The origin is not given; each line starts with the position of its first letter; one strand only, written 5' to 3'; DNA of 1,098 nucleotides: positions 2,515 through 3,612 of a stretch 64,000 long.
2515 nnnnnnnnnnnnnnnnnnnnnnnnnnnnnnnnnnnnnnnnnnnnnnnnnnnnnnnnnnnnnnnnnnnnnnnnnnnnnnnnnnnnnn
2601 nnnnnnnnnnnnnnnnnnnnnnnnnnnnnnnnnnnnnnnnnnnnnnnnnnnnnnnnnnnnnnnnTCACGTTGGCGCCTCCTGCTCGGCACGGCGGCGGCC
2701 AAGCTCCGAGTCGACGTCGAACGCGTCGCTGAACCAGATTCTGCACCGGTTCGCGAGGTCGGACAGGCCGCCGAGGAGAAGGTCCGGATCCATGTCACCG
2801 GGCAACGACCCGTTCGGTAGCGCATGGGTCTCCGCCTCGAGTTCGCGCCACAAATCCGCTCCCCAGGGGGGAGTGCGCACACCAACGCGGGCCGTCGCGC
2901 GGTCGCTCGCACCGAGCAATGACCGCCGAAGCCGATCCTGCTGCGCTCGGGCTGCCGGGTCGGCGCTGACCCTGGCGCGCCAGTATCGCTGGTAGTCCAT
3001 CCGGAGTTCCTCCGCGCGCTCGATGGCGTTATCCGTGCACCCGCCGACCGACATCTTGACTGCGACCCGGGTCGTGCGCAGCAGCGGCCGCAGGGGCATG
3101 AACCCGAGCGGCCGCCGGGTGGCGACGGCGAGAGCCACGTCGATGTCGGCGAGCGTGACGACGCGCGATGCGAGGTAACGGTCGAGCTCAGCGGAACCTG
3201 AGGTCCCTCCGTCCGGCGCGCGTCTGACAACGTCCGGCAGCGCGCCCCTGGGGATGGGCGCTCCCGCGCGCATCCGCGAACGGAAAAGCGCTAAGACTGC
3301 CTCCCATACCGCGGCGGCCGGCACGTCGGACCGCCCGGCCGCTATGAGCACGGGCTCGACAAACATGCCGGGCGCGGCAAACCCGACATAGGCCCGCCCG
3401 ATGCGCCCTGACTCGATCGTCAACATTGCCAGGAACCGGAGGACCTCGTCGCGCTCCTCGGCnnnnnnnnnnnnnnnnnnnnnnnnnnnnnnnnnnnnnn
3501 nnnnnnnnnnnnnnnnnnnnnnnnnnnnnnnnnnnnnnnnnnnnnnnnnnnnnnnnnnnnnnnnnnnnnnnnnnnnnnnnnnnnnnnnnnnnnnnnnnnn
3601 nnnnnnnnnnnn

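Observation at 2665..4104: Putative effector/sensor (gene A) has no recognisable domain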

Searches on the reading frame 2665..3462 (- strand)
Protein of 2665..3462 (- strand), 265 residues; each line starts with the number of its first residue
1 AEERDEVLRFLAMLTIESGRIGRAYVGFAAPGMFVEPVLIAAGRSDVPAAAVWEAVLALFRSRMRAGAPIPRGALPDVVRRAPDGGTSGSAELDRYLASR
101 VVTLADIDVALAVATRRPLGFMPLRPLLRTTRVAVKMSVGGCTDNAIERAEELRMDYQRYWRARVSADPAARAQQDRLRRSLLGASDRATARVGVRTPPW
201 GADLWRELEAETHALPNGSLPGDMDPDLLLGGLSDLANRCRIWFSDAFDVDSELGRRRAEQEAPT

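Call 59: predict_structure(alignment_id=A4)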
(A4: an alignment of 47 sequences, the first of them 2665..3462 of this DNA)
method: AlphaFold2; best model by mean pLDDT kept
length: 265 residues; sequences in the alignment: 47
mean_pLDDT: 83.7   pTM: 0.64
mean pLDDT of the five models: 83.7, 82.1, 81.1, 78.2, 77.1
residues with pLDDT >= 90: 129; 70-90: 87; 50-70: 35; < 50: 14
segments of 3 or more residues with pLDDT < 50: 14-17, 71-75
pLDDT, mean of each block of 10 residues (from residue 1): 78 53 64 87 91 87 63 50 57 71 85 89 80 96 96 98 95 96 97 88 97 90 94 97 95 92 68
secondary structure, 60 per line:
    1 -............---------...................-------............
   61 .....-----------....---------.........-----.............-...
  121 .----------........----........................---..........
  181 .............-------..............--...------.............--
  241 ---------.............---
elements in order: H2-13 H23-41 H49-65 H77-80 H90-98 H104-116 H118-121 H132-139 H144-167 H171-193 H201-214 H226-238 H250-262
